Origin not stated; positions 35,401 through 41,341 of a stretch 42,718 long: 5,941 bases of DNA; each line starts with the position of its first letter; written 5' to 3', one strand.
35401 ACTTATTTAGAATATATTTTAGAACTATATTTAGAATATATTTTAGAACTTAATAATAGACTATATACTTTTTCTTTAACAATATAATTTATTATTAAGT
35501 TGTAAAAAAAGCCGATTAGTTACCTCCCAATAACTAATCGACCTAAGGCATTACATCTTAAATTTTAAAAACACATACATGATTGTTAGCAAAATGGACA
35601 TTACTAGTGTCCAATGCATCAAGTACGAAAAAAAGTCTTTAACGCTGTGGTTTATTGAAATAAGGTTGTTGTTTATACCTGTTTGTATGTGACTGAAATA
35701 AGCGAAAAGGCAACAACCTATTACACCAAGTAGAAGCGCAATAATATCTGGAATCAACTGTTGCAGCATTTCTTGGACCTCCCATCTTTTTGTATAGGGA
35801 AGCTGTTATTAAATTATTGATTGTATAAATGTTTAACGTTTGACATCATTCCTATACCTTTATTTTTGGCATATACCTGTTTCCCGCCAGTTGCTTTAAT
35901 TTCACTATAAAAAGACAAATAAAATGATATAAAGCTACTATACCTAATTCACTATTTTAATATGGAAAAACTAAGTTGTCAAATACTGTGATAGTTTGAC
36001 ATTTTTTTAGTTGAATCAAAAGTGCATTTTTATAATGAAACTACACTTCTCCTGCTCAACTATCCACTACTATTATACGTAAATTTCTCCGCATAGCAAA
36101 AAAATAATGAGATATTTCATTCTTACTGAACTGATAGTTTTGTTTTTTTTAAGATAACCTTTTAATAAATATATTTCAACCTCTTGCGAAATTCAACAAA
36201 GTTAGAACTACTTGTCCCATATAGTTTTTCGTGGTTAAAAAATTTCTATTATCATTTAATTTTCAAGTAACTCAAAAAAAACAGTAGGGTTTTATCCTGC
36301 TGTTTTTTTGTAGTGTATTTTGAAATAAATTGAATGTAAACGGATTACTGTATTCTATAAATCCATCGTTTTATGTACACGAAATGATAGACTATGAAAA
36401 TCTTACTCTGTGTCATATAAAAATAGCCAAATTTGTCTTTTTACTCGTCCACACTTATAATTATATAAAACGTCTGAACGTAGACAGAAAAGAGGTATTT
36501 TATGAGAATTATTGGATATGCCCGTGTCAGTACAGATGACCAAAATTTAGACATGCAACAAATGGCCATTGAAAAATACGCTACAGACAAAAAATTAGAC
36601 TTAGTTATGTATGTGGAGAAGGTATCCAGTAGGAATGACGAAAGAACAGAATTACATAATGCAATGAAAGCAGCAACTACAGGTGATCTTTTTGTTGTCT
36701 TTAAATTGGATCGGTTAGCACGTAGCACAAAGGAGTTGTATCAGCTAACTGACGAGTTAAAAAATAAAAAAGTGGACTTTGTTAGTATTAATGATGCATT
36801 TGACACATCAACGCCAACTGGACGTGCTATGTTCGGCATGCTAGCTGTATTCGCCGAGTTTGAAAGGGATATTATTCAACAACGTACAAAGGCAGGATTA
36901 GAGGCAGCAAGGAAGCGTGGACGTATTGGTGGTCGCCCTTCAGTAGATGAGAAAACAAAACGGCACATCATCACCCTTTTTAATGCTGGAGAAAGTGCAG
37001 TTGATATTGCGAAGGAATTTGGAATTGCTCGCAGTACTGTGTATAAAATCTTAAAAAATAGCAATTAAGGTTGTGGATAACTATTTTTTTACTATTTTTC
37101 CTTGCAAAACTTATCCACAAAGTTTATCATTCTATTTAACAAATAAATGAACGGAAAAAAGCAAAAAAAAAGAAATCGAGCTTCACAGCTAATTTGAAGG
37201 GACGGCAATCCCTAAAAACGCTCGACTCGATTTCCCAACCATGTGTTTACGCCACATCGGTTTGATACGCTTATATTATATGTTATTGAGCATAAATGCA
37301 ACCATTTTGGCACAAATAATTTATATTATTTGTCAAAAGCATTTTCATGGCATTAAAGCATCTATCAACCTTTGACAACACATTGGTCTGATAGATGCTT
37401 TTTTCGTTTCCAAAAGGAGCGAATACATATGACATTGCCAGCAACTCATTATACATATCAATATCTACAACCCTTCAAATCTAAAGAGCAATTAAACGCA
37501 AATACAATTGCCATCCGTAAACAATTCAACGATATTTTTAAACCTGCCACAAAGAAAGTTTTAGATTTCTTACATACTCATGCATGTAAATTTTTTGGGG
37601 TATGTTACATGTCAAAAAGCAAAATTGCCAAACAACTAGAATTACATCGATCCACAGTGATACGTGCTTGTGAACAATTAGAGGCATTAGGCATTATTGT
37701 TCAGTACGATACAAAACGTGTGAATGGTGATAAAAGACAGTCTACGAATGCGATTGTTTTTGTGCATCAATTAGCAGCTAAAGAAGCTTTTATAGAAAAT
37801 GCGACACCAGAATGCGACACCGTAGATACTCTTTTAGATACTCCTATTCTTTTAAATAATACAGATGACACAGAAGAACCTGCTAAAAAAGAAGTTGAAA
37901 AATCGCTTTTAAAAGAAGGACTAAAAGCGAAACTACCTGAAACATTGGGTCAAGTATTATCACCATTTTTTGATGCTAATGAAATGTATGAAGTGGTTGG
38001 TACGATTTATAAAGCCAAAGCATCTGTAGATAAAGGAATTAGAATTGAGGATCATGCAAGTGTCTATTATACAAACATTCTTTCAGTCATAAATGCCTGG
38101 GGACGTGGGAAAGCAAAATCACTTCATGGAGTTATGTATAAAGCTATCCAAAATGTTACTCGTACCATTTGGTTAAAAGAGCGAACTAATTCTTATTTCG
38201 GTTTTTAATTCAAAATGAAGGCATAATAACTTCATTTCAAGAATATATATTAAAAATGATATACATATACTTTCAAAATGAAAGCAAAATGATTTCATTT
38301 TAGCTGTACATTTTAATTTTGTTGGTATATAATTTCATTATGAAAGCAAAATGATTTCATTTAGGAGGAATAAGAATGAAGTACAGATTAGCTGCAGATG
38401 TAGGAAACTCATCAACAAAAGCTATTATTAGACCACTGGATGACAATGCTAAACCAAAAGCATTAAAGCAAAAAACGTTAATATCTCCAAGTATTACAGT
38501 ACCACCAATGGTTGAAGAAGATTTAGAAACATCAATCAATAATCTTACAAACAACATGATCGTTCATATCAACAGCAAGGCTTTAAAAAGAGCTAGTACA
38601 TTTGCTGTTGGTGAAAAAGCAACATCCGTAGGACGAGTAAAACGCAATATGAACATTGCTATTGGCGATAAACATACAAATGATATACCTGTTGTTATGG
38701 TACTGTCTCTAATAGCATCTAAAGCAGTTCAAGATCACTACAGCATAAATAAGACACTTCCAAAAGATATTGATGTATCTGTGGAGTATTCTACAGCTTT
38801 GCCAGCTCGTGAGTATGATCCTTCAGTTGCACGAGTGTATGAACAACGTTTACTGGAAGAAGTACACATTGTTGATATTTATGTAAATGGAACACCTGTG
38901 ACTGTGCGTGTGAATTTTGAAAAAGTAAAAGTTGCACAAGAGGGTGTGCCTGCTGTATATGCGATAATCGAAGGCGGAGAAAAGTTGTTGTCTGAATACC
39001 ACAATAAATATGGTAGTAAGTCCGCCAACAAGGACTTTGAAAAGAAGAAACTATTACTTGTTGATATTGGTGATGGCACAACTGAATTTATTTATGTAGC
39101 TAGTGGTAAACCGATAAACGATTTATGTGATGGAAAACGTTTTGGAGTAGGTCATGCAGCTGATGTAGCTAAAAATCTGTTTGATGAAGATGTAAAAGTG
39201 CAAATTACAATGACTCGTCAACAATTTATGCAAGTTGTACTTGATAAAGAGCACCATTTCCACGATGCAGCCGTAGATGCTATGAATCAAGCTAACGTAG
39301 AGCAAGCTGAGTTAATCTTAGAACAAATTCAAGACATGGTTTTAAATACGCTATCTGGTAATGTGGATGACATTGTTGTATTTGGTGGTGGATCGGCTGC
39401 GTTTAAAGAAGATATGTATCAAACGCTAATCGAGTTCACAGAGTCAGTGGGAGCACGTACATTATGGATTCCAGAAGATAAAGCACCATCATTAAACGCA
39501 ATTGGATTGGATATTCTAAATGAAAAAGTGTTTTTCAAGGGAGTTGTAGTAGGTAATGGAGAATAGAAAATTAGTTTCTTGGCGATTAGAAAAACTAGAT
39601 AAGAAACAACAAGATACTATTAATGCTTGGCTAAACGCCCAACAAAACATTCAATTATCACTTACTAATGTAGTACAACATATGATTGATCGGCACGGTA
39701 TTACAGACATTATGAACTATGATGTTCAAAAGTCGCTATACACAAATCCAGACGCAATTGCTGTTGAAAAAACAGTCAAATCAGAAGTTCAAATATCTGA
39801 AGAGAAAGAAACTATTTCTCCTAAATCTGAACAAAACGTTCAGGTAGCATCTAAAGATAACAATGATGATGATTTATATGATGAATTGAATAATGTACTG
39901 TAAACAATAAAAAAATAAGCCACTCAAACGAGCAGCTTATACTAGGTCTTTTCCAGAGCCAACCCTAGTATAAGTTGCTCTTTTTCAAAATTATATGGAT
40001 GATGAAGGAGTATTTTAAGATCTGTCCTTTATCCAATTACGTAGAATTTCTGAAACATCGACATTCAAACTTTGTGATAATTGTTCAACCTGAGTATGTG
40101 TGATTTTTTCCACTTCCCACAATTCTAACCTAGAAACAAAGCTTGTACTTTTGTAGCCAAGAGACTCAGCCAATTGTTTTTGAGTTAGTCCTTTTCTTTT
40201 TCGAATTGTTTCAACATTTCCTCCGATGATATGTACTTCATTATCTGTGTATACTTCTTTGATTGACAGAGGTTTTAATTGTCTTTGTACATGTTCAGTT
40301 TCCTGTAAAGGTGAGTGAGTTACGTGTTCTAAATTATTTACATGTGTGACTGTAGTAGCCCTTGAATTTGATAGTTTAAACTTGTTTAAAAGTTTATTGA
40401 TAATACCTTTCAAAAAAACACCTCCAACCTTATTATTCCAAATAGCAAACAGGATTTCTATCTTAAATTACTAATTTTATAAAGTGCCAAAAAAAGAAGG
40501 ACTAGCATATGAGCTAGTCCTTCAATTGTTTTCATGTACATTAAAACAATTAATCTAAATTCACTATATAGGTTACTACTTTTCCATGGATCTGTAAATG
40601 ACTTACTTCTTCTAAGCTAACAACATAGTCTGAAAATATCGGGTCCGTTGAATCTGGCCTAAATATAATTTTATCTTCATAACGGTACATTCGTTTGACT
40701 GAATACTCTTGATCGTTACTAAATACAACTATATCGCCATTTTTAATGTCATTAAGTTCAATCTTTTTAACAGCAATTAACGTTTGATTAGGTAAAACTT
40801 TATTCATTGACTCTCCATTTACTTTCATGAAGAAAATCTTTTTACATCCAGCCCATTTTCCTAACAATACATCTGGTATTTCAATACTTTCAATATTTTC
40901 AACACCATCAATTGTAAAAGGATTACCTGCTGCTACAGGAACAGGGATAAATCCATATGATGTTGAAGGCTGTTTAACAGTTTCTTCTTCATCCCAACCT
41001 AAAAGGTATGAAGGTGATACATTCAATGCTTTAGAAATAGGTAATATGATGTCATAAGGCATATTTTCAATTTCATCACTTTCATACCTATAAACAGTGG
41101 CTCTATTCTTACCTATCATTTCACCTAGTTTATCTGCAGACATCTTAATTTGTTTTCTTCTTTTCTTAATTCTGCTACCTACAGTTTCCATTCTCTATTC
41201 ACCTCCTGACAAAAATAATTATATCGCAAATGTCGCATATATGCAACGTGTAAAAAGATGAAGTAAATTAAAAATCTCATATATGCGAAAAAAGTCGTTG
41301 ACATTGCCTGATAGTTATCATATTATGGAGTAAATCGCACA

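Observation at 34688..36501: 1.8-kb AT-rich, almost ORF-free region packed with phased repeats, palindromes, promoters and terminators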

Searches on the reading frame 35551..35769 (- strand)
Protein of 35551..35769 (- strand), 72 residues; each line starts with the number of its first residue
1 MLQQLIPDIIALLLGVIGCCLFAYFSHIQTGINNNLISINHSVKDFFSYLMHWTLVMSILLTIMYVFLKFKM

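Call 14: search_protein_families(library=pfam, proteins=[window:35551-35769:-], max_evalue=0.01)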
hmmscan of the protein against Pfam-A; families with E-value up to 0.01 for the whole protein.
window:35551-35769:- (72 aa): 1 family
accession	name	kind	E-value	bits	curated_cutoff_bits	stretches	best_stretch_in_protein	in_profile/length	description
PF02687.27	FtsX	-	0.0089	16.5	25.5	1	1-68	48-113/120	FtsX-like permease C-terminal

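Call 15: search_protein_families(library=phrogs, proteins=[window:35551-35769:-], max_evalue=0.01)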
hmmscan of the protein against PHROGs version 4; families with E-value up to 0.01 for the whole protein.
window:35551-35769:- (72 aa): 0 families

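Call 16: find_homologous_proteins(query=window:35551-35769:-, max_evalue=0.01)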
Query window:35551-35769:- (72 aa): 2 proteins with E <= 0.01 among 2 candidates.
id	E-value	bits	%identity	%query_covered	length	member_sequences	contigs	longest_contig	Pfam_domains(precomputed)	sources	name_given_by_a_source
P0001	2.9e-39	149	100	100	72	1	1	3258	-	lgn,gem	-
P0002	5.4e-20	88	63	86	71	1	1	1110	-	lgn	-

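Call 18: find_encoding_contigs(protein=P0001, flank=10000)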
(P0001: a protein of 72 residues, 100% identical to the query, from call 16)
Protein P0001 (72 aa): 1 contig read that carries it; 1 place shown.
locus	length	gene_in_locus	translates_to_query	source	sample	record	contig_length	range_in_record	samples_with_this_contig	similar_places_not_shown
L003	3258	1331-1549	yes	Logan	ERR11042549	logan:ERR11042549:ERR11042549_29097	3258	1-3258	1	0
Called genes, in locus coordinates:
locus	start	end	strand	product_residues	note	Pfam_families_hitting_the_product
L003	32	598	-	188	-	PF00239:Resolvase, PF02796:HTH_7, PF13384:HTH_23, PF04218:CENP-B_N (weak)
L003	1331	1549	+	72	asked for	-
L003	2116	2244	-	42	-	-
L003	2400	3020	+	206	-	-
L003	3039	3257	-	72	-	?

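Call 19: find_encoding_contigs(protein=P0002, flank=10000)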
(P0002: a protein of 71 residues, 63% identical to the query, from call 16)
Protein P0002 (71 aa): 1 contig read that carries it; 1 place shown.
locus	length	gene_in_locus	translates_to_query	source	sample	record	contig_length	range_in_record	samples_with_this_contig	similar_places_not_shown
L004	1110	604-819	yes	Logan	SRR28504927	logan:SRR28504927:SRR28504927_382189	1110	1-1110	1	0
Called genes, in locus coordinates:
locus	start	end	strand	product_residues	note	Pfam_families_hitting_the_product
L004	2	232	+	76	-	?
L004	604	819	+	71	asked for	-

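Call 33: find_homologous_proteins(query=A1, max_evalue=1)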
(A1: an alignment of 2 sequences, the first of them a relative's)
Query A1 (2 sequences) (72 aa, profile of the alignment): 2 proteins with E <= 1 among 54 candidates.
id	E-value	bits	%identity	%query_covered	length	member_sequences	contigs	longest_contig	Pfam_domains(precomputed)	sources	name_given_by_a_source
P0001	1.5e-39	152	100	100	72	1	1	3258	-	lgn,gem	-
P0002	8.1e-39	149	63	86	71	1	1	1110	-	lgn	-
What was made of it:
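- Tried and rejected: Word-indexed protein searches with the 72-aa protein found 2 proteins (calls 16, 33).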

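Call 40: search_protein_representatives(alignment_id=A1)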
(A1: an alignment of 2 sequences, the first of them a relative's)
Query: 2 sequences, 74 profile positions. Proteins with E-value up to 0.001 (for the whole library): 3; up to 1e-10: 1; up to 1e-30: 1. The best 3 are listed.
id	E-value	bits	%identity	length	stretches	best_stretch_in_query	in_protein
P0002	2.6e-39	149.2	-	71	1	1-74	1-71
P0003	2.7e-09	53.0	-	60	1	19-67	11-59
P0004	5.3e-04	36.0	-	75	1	9-67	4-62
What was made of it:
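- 35551..35769 (-): 72-aa orphan small membrane protein with two hydrophobic stretches (residues 2-28 and 49-70) and a conserved polar loop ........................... Only three other cluster representatives were found among 1.84 billion proteins (calls 16, 33, 40).
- Tried and rejected: The exhaustive profile search found 3 representatives (call 40).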

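Call 42: find_encoding_contigs(protein=P0003, flank=5000)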
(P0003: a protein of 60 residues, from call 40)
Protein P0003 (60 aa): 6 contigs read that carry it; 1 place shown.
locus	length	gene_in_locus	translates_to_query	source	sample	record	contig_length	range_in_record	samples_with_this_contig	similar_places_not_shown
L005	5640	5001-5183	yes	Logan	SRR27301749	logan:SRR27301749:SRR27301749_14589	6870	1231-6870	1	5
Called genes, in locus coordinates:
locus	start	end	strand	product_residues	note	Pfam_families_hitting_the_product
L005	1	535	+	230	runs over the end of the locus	-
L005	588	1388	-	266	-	PF13730:HTH_36 (faint)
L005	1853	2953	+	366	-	PF17989:ALP_N, PF22128:Alp7A_like_C, PF21522:MreB-like_C (weak)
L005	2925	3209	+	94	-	-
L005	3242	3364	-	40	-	-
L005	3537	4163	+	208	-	-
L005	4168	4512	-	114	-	PF26325:YhjD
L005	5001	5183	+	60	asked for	-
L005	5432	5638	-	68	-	?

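Call 43: find_encoding_contigs(protein=P0004, flank=5000)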
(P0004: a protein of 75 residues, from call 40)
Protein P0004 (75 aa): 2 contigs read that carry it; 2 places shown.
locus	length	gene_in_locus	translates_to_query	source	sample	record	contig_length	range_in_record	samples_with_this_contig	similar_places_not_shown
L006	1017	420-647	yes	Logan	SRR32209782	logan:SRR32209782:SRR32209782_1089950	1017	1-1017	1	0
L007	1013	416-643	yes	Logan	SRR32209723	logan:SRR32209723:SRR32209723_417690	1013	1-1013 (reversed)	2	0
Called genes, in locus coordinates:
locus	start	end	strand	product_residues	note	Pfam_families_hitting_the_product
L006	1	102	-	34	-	?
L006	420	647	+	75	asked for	-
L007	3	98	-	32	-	?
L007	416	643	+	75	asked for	-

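Call 50: search_protein_families(library=ncbifam, proteins=[window:35551-35769:-, P0003, P0004], max_evalue=0.1)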
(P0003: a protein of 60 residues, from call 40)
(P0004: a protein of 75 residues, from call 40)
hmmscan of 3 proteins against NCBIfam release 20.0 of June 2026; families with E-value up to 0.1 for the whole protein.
window:35551-35769:- (72 aa): 1 family
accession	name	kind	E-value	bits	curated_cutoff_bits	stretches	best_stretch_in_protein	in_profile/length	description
NF002169.0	PRK01002.1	subfamily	0.077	12.9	111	1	24-61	63-100/141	nickel responsive regulator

P0003 (60 aa): 0 families

P0004 (75 aa): 0 families

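Call 51: search_protein_families(library=padloc, proteins=[window:35551-35769:-, P0003, P0004], max_evalue=0.1)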
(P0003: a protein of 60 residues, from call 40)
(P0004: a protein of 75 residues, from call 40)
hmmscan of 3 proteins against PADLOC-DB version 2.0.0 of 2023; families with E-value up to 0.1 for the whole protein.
window:35551-35769:- (72 aa): 1 family
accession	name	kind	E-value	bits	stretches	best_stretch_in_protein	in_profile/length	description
PDLC04502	PDC-M18B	-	0.022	12.9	1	37-66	41-70/145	-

P0003 (60 aa): 1 family
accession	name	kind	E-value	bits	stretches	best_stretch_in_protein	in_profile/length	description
PDLC01487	Csm2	-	0.033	12.4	1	12-48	73-106/116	CAS-III-D; effector_SS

P0004 (75 aa): 0 families

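Call 59: find_related_loci(query=A5, collection=viral_contigs, flank=3000)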
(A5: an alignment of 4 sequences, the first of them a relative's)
Query A5 (72 aa) in viral_contigs; peptide patterns used: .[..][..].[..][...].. (x = any residue, [..] = any of these).
98 stretches matched a pattern, but none encodes a relative of the query by tblastn (E <= 1e-3).

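Call 84: find_related_loci(query=A5, collection=metagenome_contigs, flank=3000)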
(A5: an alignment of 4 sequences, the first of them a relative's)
Query A5 (72 aa) in metagenome_contigs; peptide patterns used: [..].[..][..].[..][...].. (x = any residue, [..] = any of these).
172 stretches matched a pattern, but none encodes a relative of the query by tblastn (E <= 1e-3).
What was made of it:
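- Tried and rejected: Scans for relatives of the 72-aa family in viral and metagenome contigs found none (calls 59, 84).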

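Call 102: search_dna_similar(query=window:35551-35769:-, collection=plasmids, mode=protein, max_evalue=1, max_rows=15)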
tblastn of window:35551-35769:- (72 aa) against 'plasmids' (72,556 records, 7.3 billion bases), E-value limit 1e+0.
No match.

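Call 103: search_dna_similar(query=window:35551-35769:-, collection=phages, mode=protein, max_evalue=1, max_rows=15)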
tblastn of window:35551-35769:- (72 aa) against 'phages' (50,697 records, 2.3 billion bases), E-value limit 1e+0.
No match.
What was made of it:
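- Tried and rejected: tblastn of the 72-aa protein against plasmids and phages found nothing (calls 102, 103).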

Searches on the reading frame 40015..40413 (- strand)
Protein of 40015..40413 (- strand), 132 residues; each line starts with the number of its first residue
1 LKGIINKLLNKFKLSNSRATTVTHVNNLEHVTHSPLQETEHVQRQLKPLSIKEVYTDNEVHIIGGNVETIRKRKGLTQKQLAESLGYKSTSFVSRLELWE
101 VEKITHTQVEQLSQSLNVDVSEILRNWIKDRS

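Call 14: search_protein_families(library=pfam, proteins=[window:40015-40413:-], max_evalue=0.01)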
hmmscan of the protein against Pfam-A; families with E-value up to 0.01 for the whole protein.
window:40015-40413:- (132 aa): 3 families
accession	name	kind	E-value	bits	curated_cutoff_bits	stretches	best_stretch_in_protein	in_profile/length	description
PF01381.28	HTH_3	-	2.2e-06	28.1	23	1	69-122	3-54/55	Helix-turn-helix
PF13560.12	HTH_31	-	0.00014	22.6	27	1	69-122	8-60/64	Helix-turn-helix domain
PF13443.12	HTH_26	-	0.0036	18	22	1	70-124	5-58/63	Cro/C1-type HTH DNA-binding domain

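Call 15: search_protein_families(library=phrogs, proteins=[window:40015-40413:-], max_evalue=0.01)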
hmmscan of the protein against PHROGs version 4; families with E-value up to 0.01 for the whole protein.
window:40015-40413:- (132 aa): 16 families
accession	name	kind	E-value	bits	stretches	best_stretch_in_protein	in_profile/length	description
phrog_2967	-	transcription regulation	9.8e-08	32.8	1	56-124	4-70/225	transcriptional regulator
phrog_8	-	transcription regulation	4.2e-07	30.7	1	61-124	160-216/346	transcriptional regulator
phrog_5823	-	transcription regulation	1.1e-06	29.1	1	63-123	7-66/404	transcriptional regulator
phrog_3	-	transcription regulation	1.4e-06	29.3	1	51-126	81-148/430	transcriptional repressor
phrog_7950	-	transcription regulation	6.9e-06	27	1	65-98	10-42/68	transcriptional repressor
phrog_1373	-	transcription regulation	8.1e-06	26.9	1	25-97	19-97/166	transcriptional regulator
phrog_4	-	transcription regulation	0.00018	21.6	1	53-124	132-192/400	transcriptional repressor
phrog_14076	-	transcription regulation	0.00021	22.7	1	67-100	18-53/86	transcriptional regulator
phrog_2439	-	transcription regulation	0.00027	20.9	1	59-120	4-63/367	transcriptional regulator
phrog_4779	-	transcription regulation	0.00054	21.4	1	67-117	7-57/98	transcriptional regulator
phrog_25824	-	unknown function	0.0011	20.2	1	39-79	4-44/59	-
phrog_35195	-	unknown function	0.0016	19.1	1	63-124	3-63/159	-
phrog_37751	-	unknown function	0.0022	18.6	1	3-97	99-188/205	-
phrog_2104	-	unknown function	0.0025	19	1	52-97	29-73/103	-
phrog_38027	-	transcription regulation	0.0035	18.4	1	67-125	73-129/143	transcriptional repressor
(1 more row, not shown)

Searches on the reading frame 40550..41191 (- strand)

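Call 14: search_protein_families(library=pfam, proteins=[window:40550-41191:-], max_evalue=0.01)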
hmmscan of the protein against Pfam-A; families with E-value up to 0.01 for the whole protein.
window:40550-41191:- (213 aa): 5 families
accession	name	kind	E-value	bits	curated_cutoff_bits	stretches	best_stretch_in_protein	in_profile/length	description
PF00717.28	Peptidase_S24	-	4.2e-14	52.7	23.3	1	86-206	6-116/116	Peptidase S24-like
PF01381.28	HTH_3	-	2.3e-08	34.4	23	1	8-63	1-55/55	Helix-turn-helix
PF13443.12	HTH_26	-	8.8e-07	29.5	22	1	7-67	1-61/63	Cro/C1-type HTH DNA-binding domain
PF12844.13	HTH_19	-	7.7e-06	26.2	30.2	1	5-64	1-59/64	Helix-turn-helix domain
PF10502.14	Peptidase_S26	-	0.00014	22.3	22.9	1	121-167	25-76/168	Signal peptidase, peptidase S26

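Call 15: search_protein_families(library=phrogs, proteins=[window:40550-41191:-], max_evalue=0.01)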
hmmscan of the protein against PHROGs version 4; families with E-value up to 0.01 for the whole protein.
window:40550-41191:- (213 aa): 11 families
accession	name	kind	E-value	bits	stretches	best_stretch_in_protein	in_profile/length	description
phrog_4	-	transcription regulation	1.5e-34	120.6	1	1-207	134-334/400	transcriptional repressor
phrog_8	-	transcription regulation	3.9e-17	63.7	1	1-114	74-150/346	transcriptional regulator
phrog_6201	-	transcription regulation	4.9e-12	46.8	1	115-208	24-114/121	CI-like repressor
phrog_3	-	transcription regulation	5.4e-10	40.6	1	1-140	86-206/430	transcriptional repressor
phrog_2439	-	transcription regulation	1.1e-07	32.1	1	3-69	7-71/367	transcriptional regulator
phrog_811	-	DNA, RNA and nucleotide metabolism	6.2e-07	30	1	118-211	47-133/140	UmuD-like protein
phrog_2967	-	transcription regulation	2.1e-05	25.2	1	2-73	9-78/225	transcriptional regulator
phrog_34939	-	unknown function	0.0019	18.8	1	3-66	9-72/280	-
phrog_2328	-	transcription regulation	0.002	18.9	1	2-66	14-77/128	transcriptional repressor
phrog_4836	-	transcription regulation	0.0024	18.4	1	4-72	76-143/194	CII-like regulator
phrog_1373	-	transcription regulation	0.0036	18.3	1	7-71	67-130/166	transcriptional regulator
